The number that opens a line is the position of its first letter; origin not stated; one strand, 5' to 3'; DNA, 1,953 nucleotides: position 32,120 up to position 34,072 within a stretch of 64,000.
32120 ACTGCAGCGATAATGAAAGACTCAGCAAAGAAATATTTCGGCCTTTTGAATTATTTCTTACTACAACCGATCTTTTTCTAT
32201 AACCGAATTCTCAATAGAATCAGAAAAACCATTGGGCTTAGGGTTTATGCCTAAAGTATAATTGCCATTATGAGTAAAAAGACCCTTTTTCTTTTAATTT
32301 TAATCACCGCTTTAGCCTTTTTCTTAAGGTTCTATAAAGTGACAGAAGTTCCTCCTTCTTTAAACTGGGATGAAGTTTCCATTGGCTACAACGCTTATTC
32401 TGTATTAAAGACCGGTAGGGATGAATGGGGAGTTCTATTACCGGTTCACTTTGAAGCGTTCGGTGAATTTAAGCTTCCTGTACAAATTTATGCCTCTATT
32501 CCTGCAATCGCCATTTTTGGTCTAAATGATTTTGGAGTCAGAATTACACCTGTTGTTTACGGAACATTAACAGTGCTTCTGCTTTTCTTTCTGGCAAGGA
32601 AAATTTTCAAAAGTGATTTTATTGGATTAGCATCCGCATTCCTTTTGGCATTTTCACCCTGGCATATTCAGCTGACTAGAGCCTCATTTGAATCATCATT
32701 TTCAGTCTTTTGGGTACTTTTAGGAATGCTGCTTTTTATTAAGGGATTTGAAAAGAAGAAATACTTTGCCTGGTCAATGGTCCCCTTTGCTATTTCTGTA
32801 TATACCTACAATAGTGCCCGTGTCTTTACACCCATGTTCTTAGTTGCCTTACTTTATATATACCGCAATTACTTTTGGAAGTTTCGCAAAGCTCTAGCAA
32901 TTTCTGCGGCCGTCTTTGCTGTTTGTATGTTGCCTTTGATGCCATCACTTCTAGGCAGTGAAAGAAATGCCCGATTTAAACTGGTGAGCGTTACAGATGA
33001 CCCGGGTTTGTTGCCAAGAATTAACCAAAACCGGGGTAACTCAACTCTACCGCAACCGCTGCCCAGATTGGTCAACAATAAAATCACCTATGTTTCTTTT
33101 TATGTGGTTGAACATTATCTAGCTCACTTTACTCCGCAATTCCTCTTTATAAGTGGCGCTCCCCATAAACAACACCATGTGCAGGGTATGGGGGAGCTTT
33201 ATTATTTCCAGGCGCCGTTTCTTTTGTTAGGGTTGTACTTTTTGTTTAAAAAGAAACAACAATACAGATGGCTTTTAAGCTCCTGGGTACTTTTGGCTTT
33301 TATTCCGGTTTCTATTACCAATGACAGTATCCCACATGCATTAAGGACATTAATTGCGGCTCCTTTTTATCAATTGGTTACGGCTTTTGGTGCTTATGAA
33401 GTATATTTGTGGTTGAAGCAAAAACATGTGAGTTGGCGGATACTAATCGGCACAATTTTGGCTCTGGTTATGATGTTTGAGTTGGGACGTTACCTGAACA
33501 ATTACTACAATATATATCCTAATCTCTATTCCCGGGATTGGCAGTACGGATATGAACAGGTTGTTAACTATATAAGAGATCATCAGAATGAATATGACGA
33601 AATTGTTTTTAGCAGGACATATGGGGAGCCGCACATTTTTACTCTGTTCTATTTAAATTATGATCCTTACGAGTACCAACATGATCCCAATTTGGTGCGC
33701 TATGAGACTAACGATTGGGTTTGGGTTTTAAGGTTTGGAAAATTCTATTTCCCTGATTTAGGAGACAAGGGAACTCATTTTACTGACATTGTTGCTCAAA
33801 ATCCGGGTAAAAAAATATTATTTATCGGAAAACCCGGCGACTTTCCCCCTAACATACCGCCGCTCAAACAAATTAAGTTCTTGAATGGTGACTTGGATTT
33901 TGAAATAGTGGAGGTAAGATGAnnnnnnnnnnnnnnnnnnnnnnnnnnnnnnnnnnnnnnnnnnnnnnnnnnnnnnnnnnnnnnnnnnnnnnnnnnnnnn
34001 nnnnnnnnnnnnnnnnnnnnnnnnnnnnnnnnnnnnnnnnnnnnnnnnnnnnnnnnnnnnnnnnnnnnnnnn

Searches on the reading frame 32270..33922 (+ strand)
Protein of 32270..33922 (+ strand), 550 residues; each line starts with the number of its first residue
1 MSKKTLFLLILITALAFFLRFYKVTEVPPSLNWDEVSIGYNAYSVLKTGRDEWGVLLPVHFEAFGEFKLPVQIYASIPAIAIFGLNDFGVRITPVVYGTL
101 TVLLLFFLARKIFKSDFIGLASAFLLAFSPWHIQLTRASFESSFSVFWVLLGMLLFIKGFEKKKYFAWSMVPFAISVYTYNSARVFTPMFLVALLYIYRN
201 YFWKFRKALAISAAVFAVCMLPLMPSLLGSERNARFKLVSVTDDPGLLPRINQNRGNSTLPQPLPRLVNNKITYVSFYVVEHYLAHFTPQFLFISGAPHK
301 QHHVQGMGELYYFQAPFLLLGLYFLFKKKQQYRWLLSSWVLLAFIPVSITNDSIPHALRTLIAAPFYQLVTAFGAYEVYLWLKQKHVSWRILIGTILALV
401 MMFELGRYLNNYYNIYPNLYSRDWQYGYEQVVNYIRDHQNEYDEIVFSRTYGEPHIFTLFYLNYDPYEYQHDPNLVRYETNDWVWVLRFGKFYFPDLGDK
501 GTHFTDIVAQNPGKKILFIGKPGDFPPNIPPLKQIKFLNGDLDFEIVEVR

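Call 4: search_protein_families(library=pfam, proteins=[window:32270-33922:+], max_evalue=0.01)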
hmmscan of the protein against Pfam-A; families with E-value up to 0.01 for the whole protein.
window:32270-33922:+ (550 aa): 2 families
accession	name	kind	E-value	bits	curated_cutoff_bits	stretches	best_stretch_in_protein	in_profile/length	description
PF02366.24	PMT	-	4.9e-10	39.8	22.7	1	11-169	2-169/245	Dolichyl-phosphate-mannose-protein mannosyltransferase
PF13231.12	PMT_2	-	9.3e-10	39.4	26.1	1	80-220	14-155/160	Dolichyl-phosphate-mannose-protein mannosyltransferase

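Call 9: find_encoding_contigs(protein=window:32270-33922:+, flank=10000, max_places=6)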
Protein window:32270-33922:+ (550 aa): 7 contigs read that carry it; 1 place shown.
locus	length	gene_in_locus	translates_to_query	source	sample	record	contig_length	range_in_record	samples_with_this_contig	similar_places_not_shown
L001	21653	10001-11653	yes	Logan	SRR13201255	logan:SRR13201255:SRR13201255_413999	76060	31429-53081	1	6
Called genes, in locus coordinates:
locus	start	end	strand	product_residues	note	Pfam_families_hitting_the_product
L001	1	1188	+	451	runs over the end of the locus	-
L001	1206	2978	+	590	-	-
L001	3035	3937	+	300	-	PF00535:Glycos_transf_2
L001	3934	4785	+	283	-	PF00535:Glycos_transf_2, PF13641:Glyco_tranf_2_3, PF13632:Glyco_trans_2_3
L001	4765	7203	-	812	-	PF09586:YfhO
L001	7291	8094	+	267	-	PF00535:Glycos_transf_2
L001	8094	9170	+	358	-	PF00534:Glycos_transf_1, PF13692:Glyco_trans_1_4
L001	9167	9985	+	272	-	PF00535:Glycos_transf_2, PF10111:Glyco_tranf_2_2, PF13641:Glyco_tranf_2_3, PF13712:Glyco_tranf_2_5 (faint), PF13632:Glyco_trans_2_3 (weak)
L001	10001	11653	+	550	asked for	PF02366:PMT, PF13231:PMT_2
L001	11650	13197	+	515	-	PF02366:PMT, PF13231:PMT_2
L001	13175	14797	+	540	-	PF02366:PMT (weak), PF13231:PMT_2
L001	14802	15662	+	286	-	PF00535:Glycos_transf_2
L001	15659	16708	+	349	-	PF13439:Glyco_transf_4, PF13579:Glyco_trans_4_4 (weak), PF00534:Glycos_transf_1, PF13692:Glyco_trans_1_4, PF20706:GT4-conflict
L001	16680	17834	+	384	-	PF04188:Mannosyl_trans2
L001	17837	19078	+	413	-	PF01943:Polysacc_synt, PF13440:Polysacc_synt_3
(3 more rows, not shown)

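Call 11: find_homologous_proteins(query=window:32270-33919:+, max_evalue=1e-10)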
Query window:32270-33919:+ (550 aa): 1721 proteins with E <= 1e-10 among 8000 candidates; the best 120 are listed.
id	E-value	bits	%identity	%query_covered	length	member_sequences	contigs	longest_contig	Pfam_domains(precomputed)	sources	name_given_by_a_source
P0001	0.0e+0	1263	100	100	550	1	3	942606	PF02366.25,PF13231.13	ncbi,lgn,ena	-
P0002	7.8e-286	967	74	100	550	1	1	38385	PF02366.25,PF13231.13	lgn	-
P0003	3.7e-285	965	75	100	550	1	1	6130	PF02366.25,PF13231.13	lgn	-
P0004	1.5e-280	950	74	100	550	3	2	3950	PF02366.25,PF13231.13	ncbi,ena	-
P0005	5.2e-278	942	74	100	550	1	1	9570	PF02366.25,PF13231.13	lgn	-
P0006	7.3e-275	931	74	100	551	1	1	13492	PF02366.25,PF13231.13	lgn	-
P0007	2.8e-273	926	73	100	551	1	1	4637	PF02366.25,PF13231.13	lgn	-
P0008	8.1e-271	918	72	100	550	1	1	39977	PF02366.25,PF13231.13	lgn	-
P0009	1.3e-268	911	70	100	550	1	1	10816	PF02366.25,PF13231.13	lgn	-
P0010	1.1e-265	901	70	100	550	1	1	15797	PF02366.25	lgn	-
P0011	1.4e-265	901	70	100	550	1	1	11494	PF02366.25,PF13231.13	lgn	-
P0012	1.6e-264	897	70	97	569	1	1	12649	PF13231.13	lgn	-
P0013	7.6e-264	895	69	100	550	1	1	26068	PF02366.25,PF13231.13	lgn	-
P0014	1.5e-262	891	70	99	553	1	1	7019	PF02366.25,PF13231.13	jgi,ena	-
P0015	1.6e-262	890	68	100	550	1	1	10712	PF02366.25,PF13231.13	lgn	-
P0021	3.3e-258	876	67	100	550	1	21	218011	PF02366.25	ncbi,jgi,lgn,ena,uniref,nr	ncbi:hypothetical protein A3A14_00905 [Candidatus Daviesbacteria bacterium RIFCSPLOWO2_01_FULL_43_38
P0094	4.6e-245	833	65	100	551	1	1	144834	PF02366.25,PF13231.13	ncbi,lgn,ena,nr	ncbi:MAG: Uncharacterized protein G01um10147_61 [Microgenomates group bacterium Gr01-1014_7]|nr:MAG:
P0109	3.5e-244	830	65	100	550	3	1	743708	PF02366.25,PF13231.13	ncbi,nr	ncbi:MAG: glycosyltransferase family 39 protein [Candidatus Daviesbacteria bacterium]|nr:glycosyltra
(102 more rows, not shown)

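Call 12: find_encoding_contigs(protein=P0021, flank=10000, max_places=1)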
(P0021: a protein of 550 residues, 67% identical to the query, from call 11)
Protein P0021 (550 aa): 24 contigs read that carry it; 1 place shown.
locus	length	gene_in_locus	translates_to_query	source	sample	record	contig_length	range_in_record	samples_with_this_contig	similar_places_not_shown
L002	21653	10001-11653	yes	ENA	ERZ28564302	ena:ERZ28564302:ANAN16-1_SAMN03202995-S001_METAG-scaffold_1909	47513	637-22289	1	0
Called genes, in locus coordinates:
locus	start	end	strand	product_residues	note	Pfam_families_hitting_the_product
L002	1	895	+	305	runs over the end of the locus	PF00535:Glycos_transf_2, PF13641:Glyco_tranf_2_3, PF13632:Glyco_trans_2_3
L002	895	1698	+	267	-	PF00535:Glycos_transf_2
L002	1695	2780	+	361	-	PF13439:Glyco_transf_4, PF00534:Glycos_transf_1, PF13692:Glyco_trans_1_4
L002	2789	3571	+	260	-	PF00535:Glycos_transf_2, PF10111:Glyco_tranf_2_2 (weak), PF13641:Glyco_tranf_2_3, PF13712:Glyco_tranf_2_5 (weak)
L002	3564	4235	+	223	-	-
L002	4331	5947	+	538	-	PF13231:PMT_2 (weak)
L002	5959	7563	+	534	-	PF13231:PMT_2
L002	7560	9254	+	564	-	PF02366:PMT, PF13231:PMT_2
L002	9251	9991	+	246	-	PF00535:Glycos_transf_2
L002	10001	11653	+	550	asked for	PF02366:PMT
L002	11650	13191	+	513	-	PF13231:PMT_2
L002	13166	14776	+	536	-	PF13231:PMT_2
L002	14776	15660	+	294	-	PF00535:Glycos_transf_2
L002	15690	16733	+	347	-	PF13579:Glyco_trans_4_4 (faint), PF13439:Glyco_transf_4, PF00534:Glycos_transf_1, PF13692:Glyco_trans_1_4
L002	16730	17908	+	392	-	PF04188:Mannosyl_trans2 (weak)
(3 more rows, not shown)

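Call 13: find_encoding_contigs(protein=P0109, flank=10000, max_places=1)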
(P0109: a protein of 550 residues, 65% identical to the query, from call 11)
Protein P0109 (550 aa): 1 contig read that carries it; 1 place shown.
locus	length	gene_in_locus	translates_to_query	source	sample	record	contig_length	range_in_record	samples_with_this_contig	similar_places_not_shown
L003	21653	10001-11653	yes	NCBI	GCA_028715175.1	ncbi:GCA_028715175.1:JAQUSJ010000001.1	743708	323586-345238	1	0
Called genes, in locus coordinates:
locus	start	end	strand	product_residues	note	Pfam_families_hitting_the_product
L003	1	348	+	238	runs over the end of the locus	-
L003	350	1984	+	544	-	-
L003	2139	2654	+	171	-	-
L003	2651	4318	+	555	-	PF13231:PMT_2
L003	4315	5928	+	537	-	PF13231:PMT_2 (weak)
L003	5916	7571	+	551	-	PF13231:PMT_2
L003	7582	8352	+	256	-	PF00535:Glycos_transf_2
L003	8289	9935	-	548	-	PF10131:PTPS_related (faint)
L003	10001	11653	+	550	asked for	PF02366:PMT, PF13231:PMT_2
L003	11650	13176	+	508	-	PF02366:PMT, PF13231:PMT_2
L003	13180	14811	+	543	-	PF02366:PMT (weak), PF13231:PMT_2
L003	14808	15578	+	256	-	PF00535:Glycos_transf_2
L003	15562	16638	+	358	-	PF13439:Glyco_transf_4, PF20706:GT4-conflict (weak), PF00534:Glycos_transf_1, PF13692:Glyco_trans_1_4, PF13524:Glyco_trans_1_2 (weak)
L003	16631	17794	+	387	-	-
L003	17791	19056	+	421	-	PF01943:Polysacc_synt, PF13440:Polysacc_synt_3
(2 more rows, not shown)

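Call 14: find_encoding_contigs(protein=P0094, flank=10000, max_places=1)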
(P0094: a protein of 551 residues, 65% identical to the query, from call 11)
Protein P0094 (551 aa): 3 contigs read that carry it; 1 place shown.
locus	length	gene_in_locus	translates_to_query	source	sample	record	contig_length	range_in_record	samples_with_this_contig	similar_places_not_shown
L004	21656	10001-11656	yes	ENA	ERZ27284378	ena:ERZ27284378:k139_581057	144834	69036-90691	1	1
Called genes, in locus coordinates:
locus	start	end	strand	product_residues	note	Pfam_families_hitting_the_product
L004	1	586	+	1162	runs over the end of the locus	-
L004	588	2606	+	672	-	-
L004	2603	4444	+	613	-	PF02366:PMT, PF13231:PMT_2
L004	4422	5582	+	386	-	-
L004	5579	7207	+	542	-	PF02366:PMT (weak), PF13231:PMT_2 (weak)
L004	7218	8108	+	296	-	PF00535:Glycos_transf_2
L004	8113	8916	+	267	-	PF00535:Glycos_transf_2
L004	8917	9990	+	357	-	PF00534:Glycos_transf_1, PF13692:Glyco_trans_1_4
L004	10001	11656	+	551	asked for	PF02366:PMT (weak), PF13231:PMT_2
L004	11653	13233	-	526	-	PF02366:PMT, PF13231:PMT_2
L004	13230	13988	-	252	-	-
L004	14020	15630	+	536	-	PF13231:PMT_2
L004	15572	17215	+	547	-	PF02366:PMT (weak), PF13231:PMT_2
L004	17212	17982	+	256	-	PF00535:Glycos_transf_2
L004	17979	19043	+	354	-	PF13439:Glyco_transf_4 (faint), PF00534:Glycos_transf_1, PF13692:Glyco_trans_1_4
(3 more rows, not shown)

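Call 15: find_related_loci(query=window:32270-33919:+, collection=genome_contigs, flank=10000)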
Query window:32270-33919:+ (550 aa) in genome_contigs; peptide patterns used: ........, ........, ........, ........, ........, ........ (x = any residue, [..] = any of these).
66 stretches matched a pattern; 16 encode a relative of the query (tblastn E <= 1e-3); 16 distinct loci.
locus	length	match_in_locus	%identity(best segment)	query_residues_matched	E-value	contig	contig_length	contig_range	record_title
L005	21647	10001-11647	68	1-550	0e+0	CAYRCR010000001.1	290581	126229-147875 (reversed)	MAG TPA_asm: uncultured Gammaproteobacteria bacterium isolate SRP050083_co1_366 genome assembly, contig: NODE_3_length_2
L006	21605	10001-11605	64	16-550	0e+0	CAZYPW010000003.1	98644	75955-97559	MAG TPA_asm: uncultured Gammaproteobacteria bacterium isolate binchicken_co38_269 genome assembly, contig: NODE_541_leng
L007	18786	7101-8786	63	1-549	0e+0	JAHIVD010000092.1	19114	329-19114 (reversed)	MAG: Patescibacteria group bacterium isolate MM_PC_MetaG.mb.55 MM_PC_MetaG.mb.55_k141_1923367, whole genome shotgun sequ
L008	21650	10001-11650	65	1-550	0e+0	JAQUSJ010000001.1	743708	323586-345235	MAG: Candidatus Daviesbacteria bacterium isolate STD1_94 NODE_9_length_743708_cov_15.213565_Sandtown_D1, whole genome sh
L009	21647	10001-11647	67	1-550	0e+0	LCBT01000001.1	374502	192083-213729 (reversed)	MAG: Candidatus Daviesbacteria bacterium GW2011_GWA1_41_61 UU73_C0001, whole genome shotgun sequence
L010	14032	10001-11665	65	9-550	0e+0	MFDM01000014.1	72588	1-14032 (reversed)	MAG: Candidatus Daviesbacteria bacterium RIFCSPLOWO2_01_FULL_39_12 rifcsplowo2_01_scaffold_2219, whole genome shotgun se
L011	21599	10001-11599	64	17-550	0e+0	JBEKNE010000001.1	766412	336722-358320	MAG: Candidatus Microgenomates bacterium isolate SPRUCE 40 SPRUCE_40_1, whole genome shotgun sequence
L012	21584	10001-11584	63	20-548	0e+0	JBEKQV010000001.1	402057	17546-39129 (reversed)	MAG: Candidatus Microgenomates bacterium isolate SPRUCE 496 SPRUCE_496_1, whole genome shotgun sequence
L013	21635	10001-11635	37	1-544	3e-110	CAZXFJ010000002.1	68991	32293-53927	MAG TPA_asm: uncultured Gammaproteobacteria bacterium isolate SRP292972_co1_15 genome assembly, contig: NODE_304_length_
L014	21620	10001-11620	36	3-544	6e-91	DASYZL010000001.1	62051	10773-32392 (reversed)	MAG TPA_asm: Patescibacteria group bacterium isolate SMAG_U6361 k141_1012309, whole genome shotgun sequence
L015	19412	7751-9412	32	7-549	3e-87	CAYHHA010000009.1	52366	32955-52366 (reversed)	MAG TPA_asm: uncultured Gammaproteobacteria bacterium isolate ERP119702_co3_129 genome assembly, contig: NODE_288_length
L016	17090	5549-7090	34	16-541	5e-85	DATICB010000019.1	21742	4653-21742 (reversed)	MAG TPA_asm: Patescibacteria group bacterium isolate SMAG_U16305 k141_226307, whole genome shotgun sequence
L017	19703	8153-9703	33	20-540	5e-88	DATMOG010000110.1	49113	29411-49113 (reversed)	MAG TPA_asm: Candidatus Sulfotelmatobacter sp. isolate SMAG_U12870 k141_1873392, whole genome shotgun sequence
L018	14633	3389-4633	35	6-466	5e-74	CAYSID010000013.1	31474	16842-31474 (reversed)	MAG TPA_asm: uncultured Gammaproteobacteria bacterium isolate binchicken_co107_25 genome assembly, contig: NODE_3586_len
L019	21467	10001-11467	32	26-522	3e-69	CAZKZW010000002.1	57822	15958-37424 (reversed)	MAG TPA_asm: uncultured Pseudomonadales bacterium isolate SRP192927_co3_66 genome assembly, contig: NODE_863_length_5782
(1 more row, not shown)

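Call 19: search_solved_structures(query=A1, max_evalue=1, show_alignments=2)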
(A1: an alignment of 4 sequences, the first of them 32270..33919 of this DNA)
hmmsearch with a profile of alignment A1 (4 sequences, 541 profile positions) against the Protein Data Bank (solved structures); distinct sequences matched with E-value up to 1: 1.
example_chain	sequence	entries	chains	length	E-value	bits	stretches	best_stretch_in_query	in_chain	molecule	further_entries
5ezm_A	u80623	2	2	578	1.9e-06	30.3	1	61-234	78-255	4-amino-4-deoxy-L-arabinose transferase or related glycosyltransferases of PMT family | 4-amino-4-deoxy-L-arabinose (L-Ara4N) transferase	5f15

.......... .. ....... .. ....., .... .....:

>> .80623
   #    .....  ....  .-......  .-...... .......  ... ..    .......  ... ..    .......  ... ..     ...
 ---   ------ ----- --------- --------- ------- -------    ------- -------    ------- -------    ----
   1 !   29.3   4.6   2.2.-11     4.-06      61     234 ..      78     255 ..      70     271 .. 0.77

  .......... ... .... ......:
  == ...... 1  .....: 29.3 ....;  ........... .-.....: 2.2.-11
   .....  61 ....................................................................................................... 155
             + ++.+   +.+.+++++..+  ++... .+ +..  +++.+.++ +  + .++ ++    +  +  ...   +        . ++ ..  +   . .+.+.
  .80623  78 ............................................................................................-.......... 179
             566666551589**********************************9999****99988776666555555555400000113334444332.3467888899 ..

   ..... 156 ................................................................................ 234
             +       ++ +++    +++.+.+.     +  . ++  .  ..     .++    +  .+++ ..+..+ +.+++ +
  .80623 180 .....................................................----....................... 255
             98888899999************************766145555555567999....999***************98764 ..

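Call 20: search_protein_families(library=ncbifam, proteins=[window:32270-33919:+], max_evalue=0.001)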
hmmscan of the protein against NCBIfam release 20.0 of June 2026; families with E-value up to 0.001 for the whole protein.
window:32270-33919:+ (550 aa): 1 family
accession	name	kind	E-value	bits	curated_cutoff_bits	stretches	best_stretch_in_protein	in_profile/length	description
TIGR03663.1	TIGR03663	subfamily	2.2e-09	36.9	126.25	1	9-221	4-220/435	flippase activity-associated protein Agl23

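Call 30: predict_structure(alignment_id=A2)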
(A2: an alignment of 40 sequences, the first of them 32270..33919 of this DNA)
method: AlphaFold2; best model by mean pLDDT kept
length: 550 residues; sequences in the alignment: 40
mean_pLDDT: 88.2   pTM: 0.88
mean pLDDT of the five models: 88.2, 88.0, 87.9, 86.9, 85.5
residues with pLDDT >= 90: 332; 70-90: 165; 50-70: 41; < 50: 12
segments of 3 or more residues with pLDDT < 50: 229-238
pLDDT, mean of each block of 10 residues (from residue 1): 97 96 90 89 93 79 66 92 95 93 98 98 95 74 92 97 96 92 90 96 90 93 64 45 74 87 84 85 89 77 67 96 97 96 87 74 96 97 91 94 92 86 87 96 94 90 95 83 78 91 92 95 90 92 93
secondary structure, 60 per line:
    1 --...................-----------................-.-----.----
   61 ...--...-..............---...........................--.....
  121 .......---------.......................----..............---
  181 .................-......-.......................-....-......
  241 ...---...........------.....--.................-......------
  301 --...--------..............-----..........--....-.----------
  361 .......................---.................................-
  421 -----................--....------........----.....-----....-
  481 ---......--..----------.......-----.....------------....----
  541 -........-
elements in order: H3-21 H33-48 E61-63 E66-68 H70-83 H87-113 H116-127 H137-159 H164-177 H181-197 H199-204 H206-228 H230-233 H235-239 H247-257 H264-268 H271-287 H289-294 H314-327 H333-342 H345-348 H361-383 H387-419 H426-441 E444-447 H454-461 H466-470 E476-479 E484-489 H504-510 E516-520 E533-536 E542-549
